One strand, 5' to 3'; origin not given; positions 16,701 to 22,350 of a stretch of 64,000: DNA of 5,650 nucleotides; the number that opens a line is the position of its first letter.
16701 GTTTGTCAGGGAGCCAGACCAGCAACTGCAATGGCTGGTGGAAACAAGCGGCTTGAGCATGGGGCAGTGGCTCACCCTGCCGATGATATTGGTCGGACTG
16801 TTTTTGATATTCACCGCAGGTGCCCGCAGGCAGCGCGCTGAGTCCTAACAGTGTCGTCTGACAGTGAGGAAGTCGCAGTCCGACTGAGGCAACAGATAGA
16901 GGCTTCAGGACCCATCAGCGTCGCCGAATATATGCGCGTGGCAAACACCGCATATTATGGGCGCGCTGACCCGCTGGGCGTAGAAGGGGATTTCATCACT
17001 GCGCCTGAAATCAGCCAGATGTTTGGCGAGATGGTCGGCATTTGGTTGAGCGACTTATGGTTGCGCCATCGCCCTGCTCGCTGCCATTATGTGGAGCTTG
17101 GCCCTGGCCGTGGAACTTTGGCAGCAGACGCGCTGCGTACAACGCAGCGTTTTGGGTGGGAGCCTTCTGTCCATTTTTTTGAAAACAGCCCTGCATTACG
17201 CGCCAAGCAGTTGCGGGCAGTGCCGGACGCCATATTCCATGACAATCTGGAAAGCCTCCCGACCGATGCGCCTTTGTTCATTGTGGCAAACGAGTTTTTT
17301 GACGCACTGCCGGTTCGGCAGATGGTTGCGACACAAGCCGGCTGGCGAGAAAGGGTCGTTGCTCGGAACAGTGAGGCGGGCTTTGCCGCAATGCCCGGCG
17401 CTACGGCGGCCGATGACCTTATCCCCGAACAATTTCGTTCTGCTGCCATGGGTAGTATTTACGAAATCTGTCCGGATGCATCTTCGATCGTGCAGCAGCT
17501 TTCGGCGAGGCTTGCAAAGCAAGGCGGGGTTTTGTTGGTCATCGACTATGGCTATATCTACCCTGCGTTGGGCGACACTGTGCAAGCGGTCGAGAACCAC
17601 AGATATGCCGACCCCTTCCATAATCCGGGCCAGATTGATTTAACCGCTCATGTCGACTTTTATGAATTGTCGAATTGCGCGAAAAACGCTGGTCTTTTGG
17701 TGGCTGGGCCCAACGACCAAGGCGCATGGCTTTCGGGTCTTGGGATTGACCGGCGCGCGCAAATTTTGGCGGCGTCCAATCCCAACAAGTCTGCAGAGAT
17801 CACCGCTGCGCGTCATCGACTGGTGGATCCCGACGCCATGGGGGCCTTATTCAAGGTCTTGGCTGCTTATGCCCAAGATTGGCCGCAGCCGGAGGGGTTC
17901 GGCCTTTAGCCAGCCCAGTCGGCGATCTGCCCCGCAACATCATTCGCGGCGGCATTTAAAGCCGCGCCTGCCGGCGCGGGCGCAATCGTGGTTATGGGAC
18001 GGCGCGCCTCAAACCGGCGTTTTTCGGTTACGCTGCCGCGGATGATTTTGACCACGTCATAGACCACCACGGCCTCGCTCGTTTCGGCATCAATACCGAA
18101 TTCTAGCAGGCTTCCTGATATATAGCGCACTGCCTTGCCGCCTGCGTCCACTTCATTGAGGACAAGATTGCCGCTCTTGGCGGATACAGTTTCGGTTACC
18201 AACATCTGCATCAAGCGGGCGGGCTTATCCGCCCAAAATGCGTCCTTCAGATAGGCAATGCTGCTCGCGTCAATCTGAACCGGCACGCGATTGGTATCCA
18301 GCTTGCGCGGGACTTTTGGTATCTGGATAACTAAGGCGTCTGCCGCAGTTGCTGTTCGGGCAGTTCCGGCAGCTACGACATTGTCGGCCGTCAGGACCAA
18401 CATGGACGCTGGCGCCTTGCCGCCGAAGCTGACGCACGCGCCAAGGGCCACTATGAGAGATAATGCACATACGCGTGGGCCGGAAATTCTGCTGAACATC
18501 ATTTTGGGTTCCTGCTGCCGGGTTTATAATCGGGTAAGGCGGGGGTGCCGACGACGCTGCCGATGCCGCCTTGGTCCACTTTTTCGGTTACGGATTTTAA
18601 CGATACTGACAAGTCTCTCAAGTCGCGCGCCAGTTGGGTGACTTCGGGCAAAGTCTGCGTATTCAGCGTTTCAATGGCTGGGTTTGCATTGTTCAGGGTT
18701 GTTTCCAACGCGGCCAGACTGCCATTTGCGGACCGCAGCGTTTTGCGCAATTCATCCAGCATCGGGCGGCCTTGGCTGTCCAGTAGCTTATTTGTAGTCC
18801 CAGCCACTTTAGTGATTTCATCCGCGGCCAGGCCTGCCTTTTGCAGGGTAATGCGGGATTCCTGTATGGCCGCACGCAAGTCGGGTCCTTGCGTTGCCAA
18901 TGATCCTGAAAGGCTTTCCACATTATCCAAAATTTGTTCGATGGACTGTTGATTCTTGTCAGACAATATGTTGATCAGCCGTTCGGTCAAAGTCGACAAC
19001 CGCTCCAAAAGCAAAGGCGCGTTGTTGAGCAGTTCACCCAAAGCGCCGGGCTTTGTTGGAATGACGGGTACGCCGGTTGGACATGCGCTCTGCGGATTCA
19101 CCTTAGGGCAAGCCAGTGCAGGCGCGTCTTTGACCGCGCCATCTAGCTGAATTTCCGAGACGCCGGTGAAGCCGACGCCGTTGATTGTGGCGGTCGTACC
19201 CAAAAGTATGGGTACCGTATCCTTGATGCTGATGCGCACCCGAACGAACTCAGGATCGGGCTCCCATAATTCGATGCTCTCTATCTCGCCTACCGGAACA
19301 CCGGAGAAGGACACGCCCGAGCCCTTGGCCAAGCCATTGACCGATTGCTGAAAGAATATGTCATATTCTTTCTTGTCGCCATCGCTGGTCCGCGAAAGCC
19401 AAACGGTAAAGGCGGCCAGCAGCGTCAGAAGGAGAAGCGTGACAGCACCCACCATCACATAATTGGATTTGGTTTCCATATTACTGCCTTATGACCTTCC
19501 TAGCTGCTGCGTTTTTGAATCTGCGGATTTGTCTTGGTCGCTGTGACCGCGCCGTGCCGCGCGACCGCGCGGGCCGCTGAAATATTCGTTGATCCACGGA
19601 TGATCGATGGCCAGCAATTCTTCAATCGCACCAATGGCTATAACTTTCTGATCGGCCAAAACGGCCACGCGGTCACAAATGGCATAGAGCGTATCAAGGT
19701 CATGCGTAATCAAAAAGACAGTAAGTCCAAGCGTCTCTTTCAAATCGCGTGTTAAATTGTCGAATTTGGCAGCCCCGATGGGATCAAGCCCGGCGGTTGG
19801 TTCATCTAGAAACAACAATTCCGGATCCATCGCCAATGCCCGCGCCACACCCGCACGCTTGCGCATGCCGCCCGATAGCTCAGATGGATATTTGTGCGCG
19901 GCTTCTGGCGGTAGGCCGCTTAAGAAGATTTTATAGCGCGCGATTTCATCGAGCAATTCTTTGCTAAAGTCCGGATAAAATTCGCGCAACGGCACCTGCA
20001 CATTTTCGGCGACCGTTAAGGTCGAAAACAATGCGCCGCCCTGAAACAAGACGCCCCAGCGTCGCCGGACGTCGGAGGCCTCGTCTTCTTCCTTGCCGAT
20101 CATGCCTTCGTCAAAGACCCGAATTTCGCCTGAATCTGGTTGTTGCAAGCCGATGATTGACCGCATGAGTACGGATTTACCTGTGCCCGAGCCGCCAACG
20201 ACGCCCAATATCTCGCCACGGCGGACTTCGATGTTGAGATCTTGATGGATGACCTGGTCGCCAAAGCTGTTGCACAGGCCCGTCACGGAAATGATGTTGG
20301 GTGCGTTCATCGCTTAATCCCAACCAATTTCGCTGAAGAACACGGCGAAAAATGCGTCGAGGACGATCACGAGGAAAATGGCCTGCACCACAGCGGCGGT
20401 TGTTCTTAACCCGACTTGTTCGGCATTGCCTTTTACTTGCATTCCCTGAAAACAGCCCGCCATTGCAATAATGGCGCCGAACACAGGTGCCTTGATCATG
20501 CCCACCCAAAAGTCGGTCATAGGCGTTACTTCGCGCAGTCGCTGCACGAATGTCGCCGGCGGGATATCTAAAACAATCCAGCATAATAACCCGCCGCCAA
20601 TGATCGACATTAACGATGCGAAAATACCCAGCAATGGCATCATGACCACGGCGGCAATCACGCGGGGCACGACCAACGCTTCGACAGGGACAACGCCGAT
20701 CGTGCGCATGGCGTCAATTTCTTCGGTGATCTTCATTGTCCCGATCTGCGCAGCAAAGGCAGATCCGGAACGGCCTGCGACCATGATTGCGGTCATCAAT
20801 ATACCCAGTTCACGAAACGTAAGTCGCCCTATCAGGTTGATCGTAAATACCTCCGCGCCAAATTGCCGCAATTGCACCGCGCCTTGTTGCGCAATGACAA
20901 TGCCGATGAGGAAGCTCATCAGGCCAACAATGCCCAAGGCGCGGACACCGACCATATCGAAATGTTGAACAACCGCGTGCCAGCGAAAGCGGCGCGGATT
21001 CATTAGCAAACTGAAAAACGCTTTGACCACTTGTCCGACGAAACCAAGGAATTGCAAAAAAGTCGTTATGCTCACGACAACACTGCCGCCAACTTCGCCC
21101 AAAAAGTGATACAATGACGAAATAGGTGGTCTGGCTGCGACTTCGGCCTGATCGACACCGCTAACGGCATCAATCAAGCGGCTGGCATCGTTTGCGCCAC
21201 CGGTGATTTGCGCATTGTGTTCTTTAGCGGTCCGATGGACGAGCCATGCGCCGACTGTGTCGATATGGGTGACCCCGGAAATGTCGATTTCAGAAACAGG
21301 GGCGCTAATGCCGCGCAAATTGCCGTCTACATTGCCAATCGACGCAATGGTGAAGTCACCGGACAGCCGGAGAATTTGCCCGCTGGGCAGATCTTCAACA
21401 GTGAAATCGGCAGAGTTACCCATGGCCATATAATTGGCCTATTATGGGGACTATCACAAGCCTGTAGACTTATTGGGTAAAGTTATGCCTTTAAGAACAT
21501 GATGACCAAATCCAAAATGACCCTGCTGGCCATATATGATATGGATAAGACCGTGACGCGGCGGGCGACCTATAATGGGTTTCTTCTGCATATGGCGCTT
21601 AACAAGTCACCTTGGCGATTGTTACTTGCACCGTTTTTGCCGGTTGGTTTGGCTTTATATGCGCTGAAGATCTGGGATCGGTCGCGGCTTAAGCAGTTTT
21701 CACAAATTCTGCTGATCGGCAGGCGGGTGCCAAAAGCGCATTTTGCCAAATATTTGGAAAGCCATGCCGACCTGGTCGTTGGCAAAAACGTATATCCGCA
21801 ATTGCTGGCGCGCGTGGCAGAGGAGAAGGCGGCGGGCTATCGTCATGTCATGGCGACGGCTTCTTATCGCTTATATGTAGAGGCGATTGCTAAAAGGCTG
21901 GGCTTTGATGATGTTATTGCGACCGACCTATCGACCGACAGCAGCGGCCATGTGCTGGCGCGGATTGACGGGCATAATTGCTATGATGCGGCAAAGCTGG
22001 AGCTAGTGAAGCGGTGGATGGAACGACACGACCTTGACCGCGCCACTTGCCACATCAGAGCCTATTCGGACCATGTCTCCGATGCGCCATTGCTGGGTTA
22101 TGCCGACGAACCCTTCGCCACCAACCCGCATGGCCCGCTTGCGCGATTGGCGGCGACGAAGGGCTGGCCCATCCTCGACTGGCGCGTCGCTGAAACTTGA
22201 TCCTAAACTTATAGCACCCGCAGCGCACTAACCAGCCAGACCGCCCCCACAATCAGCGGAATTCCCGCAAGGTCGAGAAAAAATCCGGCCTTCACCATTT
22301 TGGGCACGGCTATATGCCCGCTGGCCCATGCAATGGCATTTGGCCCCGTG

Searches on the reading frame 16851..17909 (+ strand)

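Call 52: search_protein_families(library=pfam, proteins=[window:16851-17909:+])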
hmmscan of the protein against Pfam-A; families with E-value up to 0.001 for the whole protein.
window:16851-17909:+ (352 aa): 1 family
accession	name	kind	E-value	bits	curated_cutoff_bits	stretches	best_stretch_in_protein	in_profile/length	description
PF02636.23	Methyltransf_28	-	1.4e-53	182.4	23.3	1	61-287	1-248/249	Putative S-adenosyl-L-methionine-dependent methyltransferase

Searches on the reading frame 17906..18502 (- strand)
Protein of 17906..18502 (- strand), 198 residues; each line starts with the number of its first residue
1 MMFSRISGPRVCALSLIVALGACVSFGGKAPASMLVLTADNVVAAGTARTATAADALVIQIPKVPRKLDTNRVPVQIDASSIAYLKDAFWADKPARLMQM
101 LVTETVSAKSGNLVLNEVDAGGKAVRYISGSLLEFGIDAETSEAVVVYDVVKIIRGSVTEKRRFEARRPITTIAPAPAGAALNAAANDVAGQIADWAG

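Call 52: search_protein_families(library=pfam, proteins=[window:17906-18502:-])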
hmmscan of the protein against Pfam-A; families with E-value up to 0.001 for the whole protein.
window:17906-18502:- (198 aa): 1 family
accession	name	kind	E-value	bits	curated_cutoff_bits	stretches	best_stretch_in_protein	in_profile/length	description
PF03886.18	ABC_trans_aux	-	9.5e-12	45.2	26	1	45-194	9-161/161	ABC-type transport auxiliary lipoprotein component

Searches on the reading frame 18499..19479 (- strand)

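Call 52: search_protein_families(library=pfam, proteins=[window:18499-19479:-])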
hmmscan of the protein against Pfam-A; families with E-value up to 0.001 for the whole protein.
window:18499-19479:- (326 aa): 1 family
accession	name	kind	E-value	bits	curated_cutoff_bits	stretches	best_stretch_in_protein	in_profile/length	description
PF02470.25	MlaD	-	3.9e-13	49.9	25.1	1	39-113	5-79/81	MlaD protein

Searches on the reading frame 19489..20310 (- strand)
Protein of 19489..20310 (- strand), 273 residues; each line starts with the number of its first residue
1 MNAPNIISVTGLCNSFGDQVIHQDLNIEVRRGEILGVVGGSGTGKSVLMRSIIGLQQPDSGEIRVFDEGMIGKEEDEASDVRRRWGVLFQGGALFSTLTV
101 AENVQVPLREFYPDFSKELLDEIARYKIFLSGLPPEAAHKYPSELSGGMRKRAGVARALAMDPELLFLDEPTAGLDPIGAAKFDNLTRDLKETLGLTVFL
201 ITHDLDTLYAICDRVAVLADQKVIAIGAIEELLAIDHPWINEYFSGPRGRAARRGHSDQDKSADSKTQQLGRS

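Call 52: search_protein_families(library=pfam, proteins=[window:19489-20310:-])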
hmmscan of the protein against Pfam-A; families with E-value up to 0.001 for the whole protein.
window:19489-20310:- (273 aa): 2 families
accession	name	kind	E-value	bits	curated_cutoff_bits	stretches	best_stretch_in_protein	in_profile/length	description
PF00005.33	ABC_tran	-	6.6e-30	104.9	25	1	23-173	2-137/137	ABC transporter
PF13304.12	AAA_21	-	1.8e-06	28.7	27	1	142-204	235-299/304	AAA domain, putative AbiEii toxin, Type IV TA system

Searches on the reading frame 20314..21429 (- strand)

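Call 52: search_protein_families(library=pfam, proteins=[window:20314-21429:-])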
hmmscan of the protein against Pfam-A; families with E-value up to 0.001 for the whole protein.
window:20314-21429:- (371 aa): 1 family
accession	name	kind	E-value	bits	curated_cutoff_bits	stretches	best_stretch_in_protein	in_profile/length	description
PF02405.21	MlaE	-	3.5e-76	255.9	22.5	1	154-363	2-211/212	Permease MlaE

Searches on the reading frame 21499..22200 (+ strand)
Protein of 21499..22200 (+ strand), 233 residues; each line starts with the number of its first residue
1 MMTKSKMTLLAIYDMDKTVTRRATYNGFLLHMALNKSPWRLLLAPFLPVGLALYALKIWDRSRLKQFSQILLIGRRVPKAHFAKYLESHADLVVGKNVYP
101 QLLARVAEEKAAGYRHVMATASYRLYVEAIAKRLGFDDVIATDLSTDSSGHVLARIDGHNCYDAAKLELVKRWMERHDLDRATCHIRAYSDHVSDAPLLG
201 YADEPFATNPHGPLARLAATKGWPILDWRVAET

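Call 53: search_protein_families(library=pfam, proteins=[window:21499-22200:+], max_evalue=0.01)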
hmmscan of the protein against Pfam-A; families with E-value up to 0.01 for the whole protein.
window:21499-22200:+ (233 aa): 2 families
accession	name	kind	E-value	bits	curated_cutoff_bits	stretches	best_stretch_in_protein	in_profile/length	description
PF12710.13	HAD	-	2.3e-29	103.6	27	1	11-199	1-188/189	haloacid dehalogenase-like hydrolase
PF00702.32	Hydrolase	-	0.0031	18.4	26.4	1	87-146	86-147/191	haloacid dehalogenase-like hydrolase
